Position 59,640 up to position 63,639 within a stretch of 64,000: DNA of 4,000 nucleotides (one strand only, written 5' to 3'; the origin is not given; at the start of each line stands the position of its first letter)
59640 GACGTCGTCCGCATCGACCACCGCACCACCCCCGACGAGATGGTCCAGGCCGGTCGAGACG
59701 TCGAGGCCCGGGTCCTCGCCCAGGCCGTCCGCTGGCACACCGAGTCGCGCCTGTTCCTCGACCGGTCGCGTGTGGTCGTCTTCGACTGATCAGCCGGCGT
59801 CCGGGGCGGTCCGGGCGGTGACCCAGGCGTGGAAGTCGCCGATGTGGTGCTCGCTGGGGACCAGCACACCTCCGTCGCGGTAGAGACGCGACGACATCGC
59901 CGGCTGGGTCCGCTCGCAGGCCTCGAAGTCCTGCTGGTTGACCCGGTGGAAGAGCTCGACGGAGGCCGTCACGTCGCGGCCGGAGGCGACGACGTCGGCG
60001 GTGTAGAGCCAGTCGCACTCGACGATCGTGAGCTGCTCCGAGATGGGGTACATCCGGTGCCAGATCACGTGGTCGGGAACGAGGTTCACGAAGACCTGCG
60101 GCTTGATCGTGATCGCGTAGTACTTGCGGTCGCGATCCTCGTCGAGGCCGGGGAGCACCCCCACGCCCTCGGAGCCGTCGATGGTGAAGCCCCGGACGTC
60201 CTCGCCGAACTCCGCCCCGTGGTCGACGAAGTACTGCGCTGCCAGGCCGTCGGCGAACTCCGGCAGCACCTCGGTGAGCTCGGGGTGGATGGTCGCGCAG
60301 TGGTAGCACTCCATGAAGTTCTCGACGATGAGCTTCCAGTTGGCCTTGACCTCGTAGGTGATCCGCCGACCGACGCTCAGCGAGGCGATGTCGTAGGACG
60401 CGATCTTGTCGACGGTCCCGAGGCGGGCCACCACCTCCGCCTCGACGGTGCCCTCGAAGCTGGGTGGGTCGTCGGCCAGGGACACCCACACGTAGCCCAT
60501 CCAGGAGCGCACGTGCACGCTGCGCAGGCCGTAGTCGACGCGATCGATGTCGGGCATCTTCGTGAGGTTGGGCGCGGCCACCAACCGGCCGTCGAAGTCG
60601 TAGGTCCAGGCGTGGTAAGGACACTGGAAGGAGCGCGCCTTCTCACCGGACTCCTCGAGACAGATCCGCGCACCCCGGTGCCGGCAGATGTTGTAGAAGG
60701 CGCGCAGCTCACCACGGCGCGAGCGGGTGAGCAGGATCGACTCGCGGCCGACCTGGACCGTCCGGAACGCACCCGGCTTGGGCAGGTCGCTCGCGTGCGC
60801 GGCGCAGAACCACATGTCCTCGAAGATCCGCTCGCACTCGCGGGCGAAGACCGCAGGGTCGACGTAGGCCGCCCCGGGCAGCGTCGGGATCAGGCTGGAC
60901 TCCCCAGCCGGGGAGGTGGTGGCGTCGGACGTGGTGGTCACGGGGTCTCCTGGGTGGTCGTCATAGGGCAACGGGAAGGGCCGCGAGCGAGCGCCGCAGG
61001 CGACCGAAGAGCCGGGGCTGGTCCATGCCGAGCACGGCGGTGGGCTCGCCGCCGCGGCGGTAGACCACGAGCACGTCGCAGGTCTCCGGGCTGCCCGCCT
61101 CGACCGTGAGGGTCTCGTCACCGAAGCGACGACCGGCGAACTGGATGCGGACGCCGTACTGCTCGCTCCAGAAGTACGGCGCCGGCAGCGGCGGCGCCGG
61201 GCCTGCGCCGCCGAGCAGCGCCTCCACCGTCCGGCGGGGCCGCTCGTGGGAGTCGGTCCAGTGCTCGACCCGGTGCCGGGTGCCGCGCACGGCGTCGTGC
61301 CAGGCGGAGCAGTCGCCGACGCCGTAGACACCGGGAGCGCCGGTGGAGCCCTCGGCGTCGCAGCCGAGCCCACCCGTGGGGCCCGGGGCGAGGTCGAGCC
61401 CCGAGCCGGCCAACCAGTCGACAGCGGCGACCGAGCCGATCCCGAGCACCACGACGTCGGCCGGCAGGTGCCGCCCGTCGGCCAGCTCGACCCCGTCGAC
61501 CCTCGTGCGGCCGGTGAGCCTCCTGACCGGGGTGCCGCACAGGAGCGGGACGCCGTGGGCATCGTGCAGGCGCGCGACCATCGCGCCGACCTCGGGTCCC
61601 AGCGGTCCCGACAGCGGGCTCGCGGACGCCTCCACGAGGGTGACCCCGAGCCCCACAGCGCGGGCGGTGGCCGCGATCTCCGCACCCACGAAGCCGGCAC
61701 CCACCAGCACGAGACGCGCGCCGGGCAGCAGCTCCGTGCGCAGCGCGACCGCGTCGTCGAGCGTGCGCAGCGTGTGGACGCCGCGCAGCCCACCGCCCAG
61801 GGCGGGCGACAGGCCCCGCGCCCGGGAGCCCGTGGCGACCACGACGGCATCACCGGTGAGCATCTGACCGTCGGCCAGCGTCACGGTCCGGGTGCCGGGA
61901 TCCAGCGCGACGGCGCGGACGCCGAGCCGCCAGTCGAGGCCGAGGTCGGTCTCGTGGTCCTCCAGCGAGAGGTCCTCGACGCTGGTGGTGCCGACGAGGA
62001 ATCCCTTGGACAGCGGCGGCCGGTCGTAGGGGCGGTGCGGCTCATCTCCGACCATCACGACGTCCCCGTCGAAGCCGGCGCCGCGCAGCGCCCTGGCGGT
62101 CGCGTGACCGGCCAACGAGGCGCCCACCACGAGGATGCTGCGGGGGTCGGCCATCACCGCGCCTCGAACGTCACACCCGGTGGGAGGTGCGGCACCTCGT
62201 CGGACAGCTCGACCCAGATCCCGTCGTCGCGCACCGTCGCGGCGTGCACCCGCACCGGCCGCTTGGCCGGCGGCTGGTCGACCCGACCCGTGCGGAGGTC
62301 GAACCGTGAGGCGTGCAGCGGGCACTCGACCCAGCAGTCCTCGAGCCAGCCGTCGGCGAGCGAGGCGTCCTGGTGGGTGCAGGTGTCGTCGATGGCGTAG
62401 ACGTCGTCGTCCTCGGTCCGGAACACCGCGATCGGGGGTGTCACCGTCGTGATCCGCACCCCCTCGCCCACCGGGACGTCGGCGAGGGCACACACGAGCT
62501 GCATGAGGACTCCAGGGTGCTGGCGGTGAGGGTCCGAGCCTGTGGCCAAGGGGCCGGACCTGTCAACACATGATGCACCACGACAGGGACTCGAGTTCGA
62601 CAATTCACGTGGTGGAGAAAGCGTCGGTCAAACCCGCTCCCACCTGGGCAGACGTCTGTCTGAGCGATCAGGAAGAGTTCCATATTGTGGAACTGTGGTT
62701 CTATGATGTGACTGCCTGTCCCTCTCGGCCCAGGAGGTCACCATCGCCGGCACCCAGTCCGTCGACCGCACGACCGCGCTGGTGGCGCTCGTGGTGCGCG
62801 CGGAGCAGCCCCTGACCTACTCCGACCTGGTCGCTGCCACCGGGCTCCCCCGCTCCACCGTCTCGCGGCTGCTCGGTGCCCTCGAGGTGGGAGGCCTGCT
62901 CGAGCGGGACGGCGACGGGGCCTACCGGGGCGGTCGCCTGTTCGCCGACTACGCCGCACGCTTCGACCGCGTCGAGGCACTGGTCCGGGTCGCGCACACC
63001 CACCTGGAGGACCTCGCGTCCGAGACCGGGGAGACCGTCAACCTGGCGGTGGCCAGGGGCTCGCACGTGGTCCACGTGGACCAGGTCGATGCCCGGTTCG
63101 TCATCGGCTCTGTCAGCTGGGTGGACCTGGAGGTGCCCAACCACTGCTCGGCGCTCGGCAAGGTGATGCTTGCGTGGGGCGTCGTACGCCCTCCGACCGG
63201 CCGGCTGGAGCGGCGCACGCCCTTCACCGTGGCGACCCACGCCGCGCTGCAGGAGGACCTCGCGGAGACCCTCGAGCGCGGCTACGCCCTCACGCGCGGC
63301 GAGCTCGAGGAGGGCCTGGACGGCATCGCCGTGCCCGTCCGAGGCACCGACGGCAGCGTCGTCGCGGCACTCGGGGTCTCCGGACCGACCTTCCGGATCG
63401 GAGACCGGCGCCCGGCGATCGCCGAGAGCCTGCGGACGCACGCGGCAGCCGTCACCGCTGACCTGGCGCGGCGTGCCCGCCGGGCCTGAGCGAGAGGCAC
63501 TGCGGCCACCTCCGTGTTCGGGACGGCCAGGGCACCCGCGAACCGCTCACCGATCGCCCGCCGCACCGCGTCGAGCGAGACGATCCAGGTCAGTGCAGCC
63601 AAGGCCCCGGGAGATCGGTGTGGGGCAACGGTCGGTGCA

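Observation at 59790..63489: Three-component Rieske oxygenase of the quaternary-amine (CMO/GbcA-like) class with its own IclR regulator, placed beside a choline-to-glycine pathway that lacks a betaine demethylase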

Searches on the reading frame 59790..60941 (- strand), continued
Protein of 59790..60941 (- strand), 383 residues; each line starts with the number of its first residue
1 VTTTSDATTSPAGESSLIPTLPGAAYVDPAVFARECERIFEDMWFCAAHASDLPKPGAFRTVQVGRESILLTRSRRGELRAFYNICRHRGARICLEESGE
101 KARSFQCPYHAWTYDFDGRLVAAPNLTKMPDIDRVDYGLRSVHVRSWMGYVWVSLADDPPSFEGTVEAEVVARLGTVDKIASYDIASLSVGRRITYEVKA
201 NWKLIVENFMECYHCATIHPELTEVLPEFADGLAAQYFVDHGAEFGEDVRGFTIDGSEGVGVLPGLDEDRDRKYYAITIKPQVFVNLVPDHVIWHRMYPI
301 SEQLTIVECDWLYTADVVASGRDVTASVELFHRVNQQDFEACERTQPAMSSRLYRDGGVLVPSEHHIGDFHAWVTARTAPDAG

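Call 88: fold_search(model_id=the predicted structure, library=pdb)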
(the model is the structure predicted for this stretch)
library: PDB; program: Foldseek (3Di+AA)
matches with E <= 10: 1183; with E <= 0.001: 164
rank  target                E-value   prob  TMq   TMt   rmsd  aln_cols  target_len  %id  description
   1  4qup                  1.7e-30  1.00  0.77  0.71   5.1       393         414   28  Crystal structure of stachydrine demethylase with N-methyl proline from low X-ray dose composite datasets (released 2015-07-15)
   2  4qur                  2.0e-30  1.00  0.78  0.72   4.5       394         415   29  Crystal Structure of stachydrine demethylase in complex with cyanide, oxygen, and N-methyl proline in a new orientation (released 2015-07-15)
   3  3vca                  3.3e-30  1.00  0.77  0.74   4.8       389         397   29  Quaternary Ammonium Oxidative Demethylation: X-ray Crystallographic, Resonance Raman and UV-visible Spectroscopic Analys (released 2012-02-08)
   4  4quq                  1.6e-29  1.00  0.79  0.75   4.3       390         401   29  Crystal structure of stachydrine demethylase in complex with azide (released 2015-07-15)
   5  3n0q                  8.6e-29  1.00  0.75  0.72   5.4       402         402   28  Crystal structure of a Putative aromatic-ring hydroxylating dioxygenase (TM1040_3219) from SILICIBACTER SP. TM1040 at 1. (released 2010-06-09)
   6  6zgp_G                6.0e-28  1.00  0.71  0.74   6.6       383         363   25  Crystal structure of the quaternary ammonium Rieske monooxygenase CntA in complex with inhibitor MMV12 (MMV020670) (released 2020-11-18)
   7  6y9d_A                1.0e-27  1.00  0.68  0.74   5.8       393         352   25  Crystal structure of the quaternary ammonium Rieske monooxygenase CntA in complex with substrate L-Carnitine (released 2020-11-18)
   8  6zgp_H                2.2e-27  1.00  0.71  0.75   6.0       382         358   25  Crystal structure of the quaternary ammonium Rieske monooxygenase CntA in complex with inhibitor MMV12 (MMV020670) (released 2020-11-18)
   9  6zgp_J                3.0e-27  1.00  0.69  0.74   6.0       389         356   24  Crystal structure of the quaternary ammonium Rieske monooxygenase CntA in complex with inhibitor MMV12 (MMV020670) (released 2020-11-18)
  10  6zgp_I                4.4e-27  1.00  0.68  0.72   6.3       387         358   26  Crystal structure of the quaternary ammonium Rieske monooxygenase CntA in complex with inhibitor MMV12 (MMV020670) (released 2020-11-18)
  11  6y9c                  5.2e-27  1.00  0.71  0.74   4.7       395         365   24  The structure of a quaternary ammonium Rieske monooxygenase reveals insights into carnitine oxidation by gut microbiota  (released 2021-03-31)
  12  6zgp_B                8.3e-27  1.00  0.70  0.74   5.9       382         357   26  Crystal structure of the quaternary ammonium Rieske monooxygenase CntA in complex with inhibitor MMV12 (MMV020670) (released 2020-11-18)
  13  6zgp_K                8.3e-27  1.00  0.69  0.73   5.9       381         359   25  Crystal structure of the quaternary ammonium Rieske monooxygenase CntA in complex with inhibitor MMV12 (MMV020670) (released 2020-11-18)
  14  6zgp_A                8.7e-27  1.00  0.68  0.72   6.5       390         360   25  Crystal structure of the quaternary ammonium Rieske monooxygenase CntA in complex with inhibitor MMV12 (MMV020670) (released 2020-11-18)
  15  6y8s                  1.0e-26  1.00  0.68  0.75   6.6       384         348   26  Crystal structure of the quaternary ammonium Rieske monooxygenase CntA in complex with substrate gamma-butyrobetaine (released 2020-11-18)
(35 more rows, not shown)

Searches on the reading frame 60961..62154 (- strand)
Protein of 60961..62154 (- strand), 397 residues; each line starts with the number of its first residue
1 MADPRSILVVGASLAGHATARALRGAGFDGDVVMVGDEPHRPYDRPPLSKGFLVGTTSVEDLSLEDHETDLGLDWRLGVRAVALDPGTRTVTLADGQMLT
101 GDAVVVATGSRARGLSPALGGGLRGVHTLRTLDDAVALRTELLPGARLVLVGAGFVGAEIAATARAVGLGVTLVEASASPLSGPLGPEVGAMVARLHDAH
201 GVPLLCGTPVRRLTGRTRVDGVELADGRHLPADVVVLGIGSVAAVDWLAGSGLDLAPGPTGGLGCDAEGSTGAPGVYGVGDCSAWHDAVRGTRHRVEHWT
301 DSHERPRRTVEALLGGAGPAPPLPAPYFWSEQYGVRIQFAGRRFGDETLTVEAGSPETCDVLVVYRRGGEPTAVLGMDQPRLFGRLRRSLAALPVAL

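Call 3: search_protein_families(library=pfam, proteins=[window:60961-62154:-])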
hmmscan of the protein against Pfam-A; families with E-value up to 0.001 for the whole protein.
window:60961-62154:- (397 aa): 5 families
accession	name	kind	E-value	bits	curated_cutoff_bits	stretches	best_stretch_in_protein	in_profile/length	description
PF07992.20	Pyr_redox_2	-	1.3e-53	182.8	26.1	1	6-302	2-287/291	Pyridine nucleotide-disulphide oxidoreductase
PF00070.33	Pyr_redox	-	1.7e-13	51.3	22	1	147-226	1-81/82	Pyridine nucleotide-disulphide oxidoreductase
PF14759.12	Reductase_C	-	8.2e-11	42.7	25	1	327-391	1-64/85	Reductase C-terminal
PF01593.30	Amino_oxidase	-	1.9e-06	27.9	19.8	0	69-112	213-258/443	Flavin containing amine oxidoreductase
PF01266.30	DAO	-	0.00041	20.4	27.9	0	149-178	3-32/353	FAD dependent oxidoreductase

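Call 4: search_protein_families(library=ncbifam, proteins=[window:60961-62154:-])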
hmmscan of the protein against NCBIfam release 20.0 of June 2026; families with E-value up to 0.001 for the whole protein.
window:60961-62154:- (397 aa): 45 families (the best 25 are shown)
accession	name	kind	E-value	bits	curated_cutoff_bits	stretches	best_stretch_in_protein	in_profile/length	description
NF042949.2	3PPDioc_HcaD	equivalog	7e-63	212.7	450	1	6-364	3-352/386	3-phenylpropionate/cinnamic acid dioxygenase ferredoxin--NAD(+) reductase subunit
NF041682.1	ant_diox_AndAa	equivalog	1.1e-59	202.2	650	1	7-392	6-386/406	anthranilate 1,2-dioxygenase system ferredoxin--NAD(+) reductase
NF007286.0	PRK09754.1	equivalog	7.3e-54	183.1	447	1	5-368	4-357/400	phenylpropionate dioxygenase ferredoxin reductase subunit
NF045765.1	PhenlGlyoxDHPadH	equivalog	8.7e-32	110.5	475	1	7-290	5-284/416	NADH-dependent phenylglyoxylate dehydrogenase subunit epsilon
TIGR02374.1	nitri_red_nirB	equivalog_domain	8.6e-30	103.8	578.35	1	8-291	2-286/794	nitrite reductase large subunit NirB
NF003437.0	PRK04965.1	equivalog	1.9e-20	73.2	392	1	6-287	4-279/378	NADH:flavorubredoxin reductase NorW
NF007123.0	PRK09564.1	equivalog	2.2e-20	72.8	458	1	69-311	67-312/444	CoA-disulfide reductase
NF011565.0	PRK14989.1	subfamily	2.4e-20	72.2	883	1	7-291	6-291/847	nitrite reductase large subunit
NF046103.1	NOXase_Strep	equivalog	9.9e-18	64.3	600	1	101-289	102-287/442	H2O-forming NADH oxidase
TIGR03385.1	CoA_CoA_reduc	equivalog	1.4e-17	63.6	578.8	1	102-296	105-296/439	CoA-disulfide reductase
NF005884.0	PRK07846.1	equivalog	7.7e-16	57.7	501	1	87-284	117-305/454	mycothione reductase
TIGR01350.1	lipoamide_DH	equivalog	2.5e-15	56.2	408.8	1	90-284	120-310/461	dihydrolipoyl dehydrogenase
TIGR02053.1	MerA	equivalog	2.4e-14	53.2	454.45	1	87-283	115-308/465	mercury(II) reductase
TIGR01424.1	gluta_reduc_2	equivalog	7.3e-14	51.2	606.05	1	84-283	115-303/446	glutathione-disulfide reductase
NF004776.0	PRK06116.1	equivalog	3.3e-13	49.4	480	1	88-283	120-305/450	glutathione-disulfide reductase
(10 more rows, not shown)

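Call 48: search_solved_structures(query=window:60961-62154:-, max_evalue=1e-40)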
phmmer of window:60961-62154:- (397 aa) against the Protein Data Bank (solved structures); distinct sequences matched with E-value up to 1e-40: 14.
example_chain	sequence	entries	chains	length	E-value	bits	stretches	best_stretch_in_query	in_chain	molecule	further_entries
6tuk_B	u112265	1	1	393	4.1e-66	227.2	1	6-392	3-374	Putative oxidoreductase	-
1d7y_A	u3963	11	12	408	3.4e-58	201.2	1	6-391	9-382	FERREDOXIN REDUCTASE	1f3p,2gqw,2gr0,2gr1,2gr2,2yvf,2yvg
4h4t_A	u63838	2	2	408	4.6e-58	200.7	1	6-391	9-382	Biphenyl dioxygenase ferredoxin reductase subunit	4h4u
4h4p_A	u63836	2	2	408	7.5e-58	200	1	6-391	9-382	Biphenyl dioxygenase ferredoxin reductase subunit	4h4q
4h4z_A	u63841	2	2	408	1.9e-57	198.7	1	6-391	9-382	Biphenyl dioxygenase ferredoxin reductase subunit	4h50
3lxd_A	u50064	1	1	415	3.5e-57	197.8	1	3-374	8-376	FAD-dependent pyridine nucleotide-disulphide oxidoreductase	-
4h4x_A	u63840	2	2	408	6e-57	197.1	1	6-391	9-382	Biphenyl dioxygenase ferredoxin reductase subunit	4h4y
2gr3_A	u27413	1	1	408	6.2e-57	197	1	6-391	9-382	ferredoxin reductase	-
4h4r_A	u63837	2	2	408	7.9e-57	196.7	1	6-391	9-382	Biphenyl dioxygenase ferredoxin reductase subunit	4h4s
4h4v_A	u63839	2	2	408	1.1e-56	196.2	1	6-391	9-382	Biphenyl dioxygenase ferredoxin reductase subunit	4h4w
3ef6_A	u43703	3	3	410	5.2e-54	187.4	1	7-390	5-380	Toluene 1,2-dioxygenase system ferredoxin--NAD(+) reductase | TodA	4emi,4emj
1q1r_A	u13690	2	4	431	3.1e-53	184.8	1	6-390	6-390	Putidaredoxin reductase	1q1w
3lb8_A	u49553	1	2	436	4.1e-53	184.4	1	6-390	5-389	Putidaredoxin reductase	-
3fg2_P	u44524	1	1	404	5.5e-47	164.2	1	6-366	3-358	Putative rubredoxin reductase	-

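Call 97: find_homologous_proteins(query=window:60961-62154:-, max_evalue=1e-30)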
Query window:60961-62154:- (397 aa): 7995 proteins with E <= 1e-30 among 8000 candidates; the best 120 are listed.
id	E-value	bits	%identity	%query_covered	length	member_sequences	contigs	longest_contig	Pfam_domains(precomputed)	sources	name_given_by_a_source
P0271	1.2e-255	866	100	100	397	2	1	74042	PF01593.31,PF07992.21,PF00070.34,PF14759.13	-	-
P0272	5.5e-217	739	86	100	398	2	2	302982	PF01593.31,PF07992.21,PF00070.34,PF14759.13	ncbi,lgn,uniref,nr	ncbi:pyridine nucleotide-disulfide oxidoreductase [Nocardioides psychrotolerans]|uniref:Reductase C-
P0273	8.5e-177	607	72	100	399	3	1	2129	PF01266.31,PF01593.31,PF13450.13,PF07992.21,PF00070.34,PF14759.13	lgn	-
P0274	1.9e-173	596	74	99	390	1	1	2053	PF01266.31,PF01593.31,PF13450.13,PF07992.21,PF00070.34,PF14759.13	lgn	-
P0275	2.6e-172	592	75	98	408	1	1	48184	PF01266.31,PF01593.31,PF07992.21,PF00070.34,PF14759.13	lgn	-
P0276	6.3e-171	587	74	98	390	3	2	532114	PF01266.31,PF01593.31,PF13450.13,PF07992.21,PF00070.34,PF14759.13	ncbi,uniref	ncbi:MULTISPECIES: NAD(P)/FAD-dependent oxidoreductase [unclassified Nocardioides]|uniref:NAD(P)/FAD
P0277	7.2e-171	587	73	98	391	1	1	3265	PF01266.31,PF13450.13,PF07992.21,PF00070.34,PF14759.13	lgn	-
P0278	2.9e-169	582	72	99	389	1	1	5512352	PF01266.31,PF01593.31,PF07992.21,PF00070.34,PF14759.13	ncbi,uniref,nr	ncbi:FAD-dependent oxidoreductase [Nocardioides sp. W7]|uniref:NAD(P)/FAD-dependent oxidoreductase n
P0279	2.7e-165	569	73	97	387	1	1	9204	PF07992.21,PF00070.34,PF14759.13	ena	-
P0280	2.1e-161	556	71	97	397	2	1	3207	PF01266.31,PF07992.21,PF00070.34,PF14759.13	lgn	-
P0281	3.3e-161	555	71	97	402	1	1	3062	PF07992.21,PF00070.34,PF14759.13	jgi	-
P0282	6.0e-160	551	71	98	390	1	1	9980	PF01266.31,PF13450.13,PF07992.21,PF00070.34,PF14759.13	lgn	-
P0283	6.5e-160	551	70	99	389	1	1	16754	PF01266.31,PF13450.13,PF07992.21,PF00070.34,PF14759.13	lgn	-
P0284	4.9e-159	548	71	97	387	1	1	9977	PF01266.31,PF13450.13,PF07992.21,PF00070.34,PF14759.13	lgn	-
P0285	1.9e-152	526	65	98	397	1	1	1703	PF07992.21,PF00070.34,PF14759.13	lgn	-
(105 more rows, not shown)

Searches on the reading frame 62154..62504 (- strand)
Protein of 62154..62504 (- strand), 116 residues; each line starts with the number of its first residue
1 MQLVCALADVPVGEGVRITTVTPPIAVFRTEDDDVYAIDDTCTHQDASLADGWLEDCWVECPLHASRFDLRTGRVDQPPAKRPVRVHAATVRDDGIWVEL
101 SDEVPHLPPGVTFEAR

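Call 3: search_protein_families(library=pfam, proteins=[window:62154-62504:-])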
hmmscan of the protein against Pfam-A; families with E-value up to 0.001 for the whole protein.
window:62154-62504:- (116 aa): 2 families
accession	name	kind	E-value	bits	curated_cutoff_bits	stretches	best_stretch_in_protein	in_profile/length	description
PF00355.32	Rieske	-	1.3e-20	73.6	20.3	1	2-86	3-86/88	Rieske [2Fe-2S] domain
PF13806.12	Rieske_2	-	2.5e-16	59.9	27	1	4-99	5-104/104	Rieske-like [2Fe-2S] domain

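Call 4: search_protein_families(library=ncbifam, proteins=[window:62154-62504:-])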
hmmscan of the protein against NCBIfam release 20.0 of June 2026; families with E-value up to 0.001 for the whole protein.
window:62154-62504:- (116 aa): 10 families
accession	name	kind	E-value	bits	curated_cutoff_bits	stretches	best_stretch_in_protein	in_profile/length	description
NF007422.0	PRK09965.1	equivalog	2.3e-40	136.9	113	1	3-103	5-103/106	bifunctional 3-phenylpropionate/cinnamic acid dioxygenase ferredoxin subunit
NF042948.2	3PPDioc_HcaC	equivalog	2.5e-27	95.2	150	1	3-102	5-104/105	3-phenylpropionate/cinnamic acid dioxygenase ferredoxin subunit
NF041683.1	ant_diox_AndAb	equivalog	8.5e-22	77.3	150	1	4-99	5-99/100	anthranilate 1,2-dioxygenase ferredoxin subunit AndAb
TIGR02377.1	MocE_fam_FeS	subfamily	5.3e-20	71.3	136.15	1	5-99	6-100/101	MocE family 2Fe-2S type ferredoxin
TIGR02378.1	nirD_assim_sml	equivalog_domain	4.1e-17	62.2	74.65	1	2-99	3-104/105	nitrite reductase small subunit NirD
NF041174.1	SDX_Thmprot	equivalog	3.1e-08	33.7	170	1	25-99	26-106/109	sulredoxin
NF052579.1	BetMthstMoxSdmAMthl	equivalog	2.7e-07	29.9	600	1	13-69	30-86/351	4beta-methylsterol monooxygenase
NF007066.0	PRK09511.1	equivalog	3.8e-07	30.4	135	1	2-98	5-106/108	nitrite reductase small subunit NirD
NF010001.0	PRK13474.1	subfamily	9.2e-07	28.4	154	1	34-100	99-163/178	cytochrome b6-f complex iron-sulfur subunit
NF045928.1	Cytb6fFeSPetC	equivalog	1.5e-06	27.7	250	1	34-99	100-164/179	cytochrome b6-f complex iron-sulfur subunit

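Call 47: search_solved_structures(query=window:62154-62504:-, max_evalue=1e-8)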
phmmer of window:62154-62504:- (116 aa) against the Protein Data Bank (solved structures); distinct sequences matched with E-value up to 1e-8: 9.
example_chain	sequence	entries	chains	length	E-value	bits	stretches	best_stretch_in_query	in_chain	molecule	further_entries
1fqt_A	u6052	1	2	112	5.8e-17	65.1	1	4-100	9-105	RIESKE-TYPE FERREDOXIN OF BIPHENYL DIOXYGENASE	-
3dqy_A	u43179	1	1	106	7.1e-17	64.8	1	7-101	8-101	Toluene 1,2-dioxygenase system ferredoxin subunit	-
4emj_B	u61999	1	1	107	7.2e-17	64.8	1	7-101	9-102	Toluene 1,2-dioxygenase system ferredoxin subunit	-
2e4p_A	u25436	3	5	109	8.3e-16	61.4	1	4-102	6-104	Biphenyl dioxygenase ferredoxin subunit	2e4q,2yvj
2i7f_A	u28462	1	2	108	2.2e-15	60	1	4-99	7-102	Ferredoxin component of dioxygenase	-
5bok_A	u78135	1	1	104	7.5e-15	58.3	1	6-94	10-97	Ferredoxin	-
2qpz_A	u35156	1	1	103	7.7e-15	58.2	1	5-100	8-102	Naphthalene 1,2-dioxygenase system ferredoxin subunit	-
1vck_A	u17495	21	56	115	1.1e-14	57.8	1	4-102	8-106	ferredoxin component of carbazole | Ferredoxin CarAc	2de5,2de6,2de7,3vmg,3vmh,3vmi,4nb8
3gce_A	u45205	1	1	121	2.4e-10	43.7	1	27-96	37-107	Ferredoxin component of carbazole 1,9a-dioxygenase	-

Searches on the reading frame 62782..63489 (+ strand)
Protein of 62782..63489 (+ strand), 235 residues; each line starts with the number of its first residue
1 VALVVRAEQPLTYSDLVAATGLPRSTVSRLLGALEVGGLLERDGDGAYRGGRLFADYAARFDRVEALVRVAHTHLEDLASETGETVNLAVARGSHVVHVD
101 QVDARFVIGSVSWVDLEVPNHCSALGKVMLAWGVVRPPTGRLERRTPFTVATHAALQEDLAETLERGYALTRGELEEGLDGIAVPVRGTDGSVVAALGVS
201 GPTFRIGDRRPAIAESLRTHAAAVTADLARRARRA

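Call 3: search_protein_families(library=pfam, proteins=[window:62782-63489:+])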
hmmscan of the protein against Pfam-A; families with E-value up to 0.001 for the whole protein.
window:62782-63489:+ (235 aa): 6 families
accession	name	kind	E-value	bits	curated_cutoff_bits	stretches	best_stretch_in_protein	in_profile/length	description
PF01614.24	IclR_C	-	8.5e-32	110.5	24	1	67-224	9-172/174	Bacterial transcriptional regulator IclR C-terminal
PF09339.16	HTH_IclR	-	2.5e-10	40.4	22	1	6-44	14-52/52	IclR helix-turn-helix domain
PF25213.1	HVO_A0261_N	-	2.1e-07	31.1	35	1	7-66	21-83/86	HVO_A0261 N-terminal domain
PF12802.13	MarR_2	-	2.8e-07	31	27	1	5-42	13-52/61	MarR family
PF01022.26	HTH_5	-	0.00028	21.1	22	1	7-40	12-45/47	Bacterial regulatory protein, arsR family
PF13545.12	HTH_Crp_2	-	0.00052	20.4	27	0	9-44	21-56/70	Crp-like helix-turn-helix domain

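Call 4: search_protein_families(library=ncbifam, proteins=[window:62782-63489:+])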
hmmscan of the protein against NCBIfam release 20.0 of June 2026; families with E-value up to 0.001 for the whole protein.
window:62782-63489:+ (235 aa): 7 families
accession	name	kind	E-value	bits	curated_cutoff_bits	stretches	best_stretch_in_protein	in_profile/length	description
NF045644.1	TransRegBhcR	equivalog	2.5e-34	118.8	350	1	6-228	36-265/267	HTH-type transcriptional regulator BhcR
TIGR02431.1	pcaR_pcaU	subfamily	7.2e-32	110.7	284.75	1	6-208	20-226/248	beta-ketoadipate pathway transcriptional regulators, PcaR/PcaU/PobR family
NF011671.1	PRK15090.1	equivalog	3.6e-21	75.6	275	1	11-228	29-253/256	DNA-binding transcriptional regulator KdgR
NF008601.2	PRK11569.1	equivalog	5.8e-20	71.6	380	1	6-220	41-263/276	glyoxylate bypass operon transcriptional repressor IclR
NF007548.0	PRK10163.1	equivalog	1.5e-16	60.3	406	1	13-228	43-265/271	HTH-type transcriptional repressor AllR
NF007342.0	PRK09834.1-4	equivalog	6.1e-08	32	251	1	12-91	31-111/263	DNA-binding transcriptional regulator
NF033788.1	HTH_metalloreg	subfamily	0.0008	19.2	55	0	6-47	21-62/77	metalloregulator ArsR/SmtB family transcription factor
